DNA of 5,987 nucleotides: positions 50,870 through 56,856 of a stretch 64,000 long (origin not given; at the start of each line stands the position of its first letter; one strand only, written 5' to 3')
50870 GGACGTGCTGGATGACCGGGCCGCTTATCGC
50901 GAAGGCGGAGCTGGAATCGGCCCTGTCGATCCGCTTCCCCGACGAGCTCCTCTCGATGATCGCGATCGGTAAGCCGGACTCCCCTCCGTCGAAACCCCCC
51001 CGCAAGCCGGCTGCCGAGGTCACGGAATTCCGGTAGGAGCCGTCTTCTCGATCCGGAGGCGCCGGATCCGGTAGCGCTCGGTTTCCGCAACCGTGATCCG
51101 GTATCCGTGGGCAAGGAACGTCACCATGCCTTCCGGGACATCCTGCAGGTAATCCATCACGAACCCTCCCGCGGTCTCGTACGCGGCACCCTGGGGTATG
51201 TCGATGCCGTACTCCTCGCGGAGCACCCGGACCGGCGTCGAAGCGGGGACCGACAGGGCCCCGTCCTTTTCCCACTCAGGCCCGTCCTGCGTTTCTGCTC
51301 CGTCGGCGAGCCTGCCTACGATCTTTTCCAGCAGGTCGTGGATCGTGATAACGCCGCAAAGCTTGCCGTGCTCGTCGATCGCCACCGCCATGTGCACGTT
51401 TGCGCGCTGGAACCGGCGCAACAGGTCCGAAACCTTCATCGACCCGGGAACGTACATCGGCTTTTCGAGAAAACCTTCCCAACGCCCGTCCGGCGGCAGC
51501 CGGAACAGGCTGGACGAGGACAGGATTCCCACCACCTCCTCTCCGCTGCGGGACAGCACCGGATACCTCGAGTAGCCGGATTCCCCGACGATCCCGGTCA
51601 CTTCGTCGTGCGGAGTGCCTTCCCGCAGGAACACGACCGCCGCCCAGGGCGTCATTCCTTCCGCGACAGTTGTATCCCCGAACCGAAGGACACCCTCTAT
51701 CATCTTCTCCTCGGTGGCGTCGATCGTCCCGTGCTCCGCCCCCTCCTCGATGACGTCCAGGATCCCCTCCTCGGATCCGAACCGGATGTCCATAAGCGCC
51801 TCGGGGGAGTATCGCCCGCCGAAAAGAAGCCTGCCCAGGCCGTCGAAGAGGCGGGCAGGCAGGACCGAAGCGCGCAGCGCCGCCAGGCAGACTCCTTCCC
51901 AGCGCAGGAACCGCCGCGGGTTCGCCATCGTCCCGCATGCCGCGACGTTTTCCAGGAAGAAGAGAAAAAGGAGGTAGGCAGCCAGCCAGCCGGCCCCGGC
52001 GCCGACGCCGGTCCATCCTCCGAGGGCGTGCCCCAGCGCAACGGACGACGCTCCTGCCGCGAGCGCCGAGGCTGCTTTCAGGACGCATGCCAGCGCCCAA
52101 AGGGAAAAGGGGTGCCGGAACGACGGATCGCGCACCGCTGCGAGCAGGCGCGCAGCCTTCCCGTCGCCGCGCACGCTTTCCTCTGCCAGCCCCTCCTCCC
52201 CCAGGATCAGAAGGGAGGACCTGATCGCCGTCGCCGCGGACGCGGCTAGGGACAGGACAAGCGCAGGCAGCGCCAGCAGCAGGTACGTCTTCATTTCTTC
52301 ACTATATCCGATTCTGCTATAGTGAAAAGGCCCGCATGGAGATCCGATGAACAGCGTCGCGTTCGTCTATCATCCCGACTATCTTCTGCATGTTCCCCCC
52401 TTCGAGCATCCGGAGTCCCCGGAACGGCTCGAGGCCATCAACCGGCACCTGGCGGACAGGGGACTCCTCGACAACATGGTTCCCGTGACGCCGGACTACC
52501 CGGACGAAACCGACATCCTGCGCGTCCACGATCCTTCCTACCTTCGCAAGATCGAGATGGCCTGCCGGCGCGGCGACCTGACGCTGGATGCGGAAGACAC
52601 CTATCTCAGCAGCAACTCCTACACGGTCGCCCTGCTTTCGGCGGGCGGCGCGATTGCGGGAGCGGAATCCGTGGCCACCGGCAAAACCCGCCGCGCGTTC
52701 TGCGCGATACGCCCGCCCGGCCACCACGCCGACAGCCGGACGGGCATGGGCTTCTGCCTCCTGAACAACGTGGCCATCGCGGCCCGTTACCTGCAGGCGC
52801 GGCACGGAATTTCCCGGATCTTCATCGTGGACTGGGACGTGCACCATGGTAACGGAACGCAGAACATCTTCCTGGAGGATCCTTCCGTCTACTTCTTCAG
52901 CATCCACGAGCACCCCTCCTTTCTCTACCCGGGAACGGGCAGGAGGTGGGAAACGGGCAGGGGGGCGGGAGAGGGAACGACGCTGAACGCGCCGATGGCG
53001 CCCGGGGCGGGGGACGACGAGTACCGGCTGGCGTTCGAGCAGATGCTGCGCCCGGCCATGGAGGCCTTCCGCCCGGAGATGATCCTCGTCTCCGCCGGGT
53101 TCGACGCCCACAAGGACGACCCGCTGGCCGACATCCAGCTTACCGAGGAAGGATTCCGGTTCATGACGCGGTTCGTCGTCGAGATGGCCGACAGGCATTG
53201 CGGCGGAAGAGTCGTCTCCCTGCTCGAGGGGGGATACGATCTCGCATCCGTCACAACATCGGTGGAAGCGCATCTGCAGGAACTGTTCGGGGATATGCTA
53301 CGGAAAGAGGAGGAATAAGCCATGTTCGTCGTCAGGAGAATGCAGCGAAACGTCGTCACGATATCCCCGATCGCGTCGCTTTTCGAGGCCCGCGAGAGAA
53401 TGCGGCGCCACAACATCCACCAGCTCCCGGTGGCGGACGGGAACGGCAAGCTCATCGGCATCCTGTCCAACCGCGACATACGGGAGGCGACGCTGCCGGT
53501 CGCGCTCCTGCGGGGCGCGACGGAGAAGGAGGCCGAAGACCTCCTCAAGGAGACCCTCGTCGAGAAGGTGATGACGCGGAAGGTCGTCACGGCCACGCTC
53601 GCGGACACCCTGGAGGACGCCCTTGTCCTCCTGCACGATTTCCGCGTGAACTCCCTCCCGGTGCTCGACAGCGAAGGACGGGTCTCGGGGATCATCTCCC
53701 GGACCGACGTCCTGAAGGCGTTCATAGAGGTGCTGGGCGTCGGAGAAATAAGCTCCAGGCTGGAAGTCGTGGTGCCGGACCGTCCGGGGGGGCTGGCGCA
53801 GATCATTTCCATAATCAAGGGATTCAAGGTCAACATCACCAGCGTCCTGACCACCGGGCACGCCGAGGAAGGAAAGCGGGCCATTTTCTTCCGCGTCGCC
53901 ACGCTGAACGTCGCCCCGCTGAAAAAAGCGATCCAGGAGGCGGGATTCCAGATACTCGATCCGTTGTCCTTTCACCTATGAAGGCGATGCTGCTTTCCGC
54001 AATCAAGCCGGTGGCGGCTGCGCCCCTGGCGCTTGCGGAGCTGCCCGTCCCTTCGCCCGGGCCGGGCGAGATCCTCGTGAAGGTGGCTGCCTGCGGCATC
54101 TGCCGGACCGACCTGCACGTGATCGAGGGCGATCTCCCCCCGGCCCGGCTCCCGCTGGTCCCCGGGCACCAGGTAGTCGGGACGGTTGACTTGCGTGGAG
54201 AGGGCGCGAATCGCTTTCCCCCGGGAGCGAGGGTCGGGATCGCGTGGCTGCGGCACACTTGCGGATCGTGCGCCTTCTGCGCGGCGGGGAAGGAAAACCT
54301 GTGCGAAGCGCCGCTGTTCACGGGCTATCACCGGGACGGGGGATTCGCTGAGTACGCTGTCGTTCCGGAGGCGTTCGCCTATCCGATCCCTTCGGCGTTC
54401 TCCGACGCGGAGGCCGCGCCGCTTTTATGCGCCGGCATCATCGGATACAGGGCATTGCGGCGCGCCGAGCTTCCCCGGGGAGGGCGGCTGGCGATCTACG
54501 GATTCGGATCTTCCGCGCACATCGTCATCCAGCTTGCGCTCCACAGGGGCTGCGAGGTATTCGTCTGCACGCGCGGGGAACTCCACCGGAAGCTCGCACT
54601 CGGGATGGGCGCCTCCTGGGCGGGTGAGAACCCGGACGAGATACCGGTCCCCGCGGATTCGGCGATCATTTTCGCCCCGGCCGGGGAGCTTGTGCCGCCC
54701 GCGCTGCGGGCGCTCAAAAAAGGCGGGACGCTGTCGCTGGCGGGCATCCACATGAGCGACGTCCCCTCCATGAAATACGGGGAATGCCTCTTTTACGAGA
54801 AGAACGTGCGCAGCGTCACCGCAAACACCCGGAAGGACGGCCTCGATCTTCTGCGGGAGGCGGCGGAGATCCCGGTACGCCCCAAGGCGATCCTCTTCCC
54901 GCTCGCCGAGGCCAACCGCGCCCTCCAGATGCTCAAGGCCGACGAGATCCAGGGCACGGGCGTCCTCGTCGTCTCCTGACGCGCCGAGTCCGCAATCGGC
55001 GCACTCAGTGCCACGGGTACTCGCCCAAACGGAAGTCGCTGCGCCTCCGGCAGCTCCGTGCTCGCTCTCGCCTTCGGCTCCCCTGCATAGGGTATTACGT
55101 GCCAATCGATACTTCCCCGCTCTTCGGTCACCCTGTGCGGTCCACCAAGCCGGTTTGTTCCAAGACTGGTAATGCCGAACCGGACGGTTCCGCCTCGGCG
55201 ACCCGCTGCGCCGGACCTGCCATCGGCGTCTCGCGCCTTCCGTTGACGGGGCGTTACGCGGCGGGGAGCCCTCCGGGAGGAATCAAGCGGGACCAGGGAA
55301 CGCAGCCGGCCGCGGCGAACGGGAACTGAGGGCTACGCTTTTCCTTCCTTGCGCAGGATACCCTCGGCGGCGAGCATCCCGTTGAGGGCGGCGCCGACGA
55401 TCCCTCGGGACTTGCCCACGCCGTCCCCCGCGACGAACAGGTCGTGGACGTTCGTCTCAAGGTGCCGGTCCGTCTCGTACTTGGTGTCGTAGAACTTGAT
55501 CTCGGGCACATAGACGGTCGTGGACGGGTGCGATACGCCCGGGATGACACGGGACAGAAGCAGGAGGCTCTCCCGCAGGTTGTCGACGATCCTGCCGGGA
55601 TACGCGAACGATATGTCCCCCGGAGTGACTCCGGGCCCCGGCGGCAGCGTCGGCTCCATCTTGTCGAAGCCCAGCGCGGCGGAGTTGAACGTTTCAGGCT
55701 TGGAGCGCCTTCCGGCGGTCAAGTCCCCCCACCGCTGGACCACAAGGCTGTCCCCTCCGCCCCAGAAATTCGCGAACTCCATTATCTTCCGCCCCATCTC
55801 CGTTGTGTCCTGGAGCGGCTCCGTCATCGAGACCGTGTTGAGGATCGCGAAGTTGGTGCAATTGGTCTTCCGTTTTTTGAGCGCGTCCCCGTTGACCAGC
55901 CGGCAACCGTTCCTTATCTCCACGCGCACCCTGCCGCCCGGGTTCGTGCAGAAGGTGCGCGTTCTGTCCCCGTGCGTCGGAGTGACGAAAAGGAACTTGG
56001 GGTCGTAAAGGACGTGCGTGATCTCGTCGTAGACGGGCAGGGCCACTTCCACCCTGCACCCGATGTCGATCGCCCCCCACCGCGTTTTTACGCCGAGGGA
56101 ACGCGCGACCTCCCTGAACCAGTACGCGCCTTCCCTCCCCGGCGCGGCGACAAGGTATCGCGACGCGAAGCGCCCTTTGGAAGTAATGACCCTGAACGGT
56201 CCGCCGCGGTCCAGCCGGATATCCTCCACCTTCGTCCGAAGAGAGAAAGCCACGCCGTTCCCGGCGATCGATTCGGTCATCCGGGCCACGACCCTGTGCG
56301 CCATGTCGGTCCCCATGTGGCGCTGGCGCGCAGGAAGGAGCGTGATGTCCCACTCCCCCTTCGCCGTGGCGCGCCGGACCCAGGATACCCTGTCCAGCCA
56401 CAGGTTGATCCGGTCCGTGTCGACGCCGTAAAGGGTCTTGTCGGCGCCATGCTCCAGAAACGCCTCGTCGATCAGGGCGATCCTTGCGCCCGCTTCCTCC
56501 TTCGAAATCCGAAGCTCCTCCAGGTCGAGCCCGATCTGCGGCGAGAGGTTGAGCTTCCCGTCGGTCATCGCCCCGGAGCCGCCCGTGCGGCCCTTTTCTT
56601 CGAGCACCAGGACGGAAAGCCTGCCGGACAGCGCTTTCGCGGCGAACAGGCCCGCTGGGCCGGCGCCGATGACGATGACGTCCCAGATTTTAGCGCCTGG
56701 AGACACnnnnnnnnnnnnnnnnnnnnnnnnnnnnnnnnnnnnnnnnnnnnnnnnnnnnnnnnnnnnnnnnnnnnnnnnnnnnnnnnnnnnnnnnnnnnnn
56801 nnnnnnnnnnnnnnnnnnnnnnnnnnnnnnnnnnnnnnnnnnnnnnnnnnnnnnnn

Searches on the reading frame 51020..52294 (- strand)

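Call 58: search_protein_families(library=pfam, proteins=[window:51020-52294:-], max_evalue=0.000001)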
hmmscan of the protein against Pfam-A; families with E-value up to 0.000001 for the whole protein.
window:51020-52294:- (424 aa): 2 families
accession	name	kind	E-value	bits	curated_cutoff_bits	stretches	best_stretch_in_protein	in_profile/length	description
PF00571.33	CBS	-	5.3e-16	59.1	24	1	278-326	8-56/57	CBS domain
PF03471.22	CorC_HlyC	-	1.9e-15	57.1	27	1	343-418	4-80/81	Transporter associated domain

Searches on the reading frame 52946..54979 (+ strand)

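Call 58: search_protein_families(library=pfam, proteins=[window:52946-54979:+], max_evalue=0.000001)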
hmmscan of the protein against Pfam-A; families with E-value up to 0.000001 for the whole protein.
window:52946-54979:+ (677 aa): 2 families
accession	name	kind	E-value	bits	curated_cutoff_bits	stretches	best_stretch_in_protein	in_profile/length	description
PF08240.17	ADH_N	-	1e-29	103.3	23.5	1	372-482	1-103/104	Alcohol dehydrogenase GroES-like domain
PF00107.32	ADH_zinc_N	-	7.1e-07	29.7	31.8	0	525-636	4-124/129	Zinc-binding dehydrogenase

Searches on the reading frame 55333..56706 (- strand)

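Call 58: search_protein_families(library=pfam, proteins=[window:55333-56706:-], max_evalue=0.000001)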
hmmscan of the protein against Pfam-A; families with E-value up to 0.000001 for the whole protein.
window:55333-56706:- (457 aa): 4 families
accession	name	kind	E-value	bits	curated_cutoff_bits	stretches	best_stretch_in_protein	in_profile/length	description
PF07992.20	Pyr_redox_2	-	4.9e-13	49.6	26.1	0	120-215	167-259/291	Pyridine nucleotide-disulphide oxidoreductase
PF03486.20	HI0933_like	-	6.4e-10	39.3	50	0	9-55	2-50/244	HI0933-like protein Rossmann domain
PF01266.30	DAO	-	5.4e-08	33.2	27.9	1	9-200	1-209/353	FAD dependent oxidoreductase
PF00890.30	FAD_binding_2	-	7.5e-07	29.1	20.4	0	9-172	1-174/414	FAD binding domain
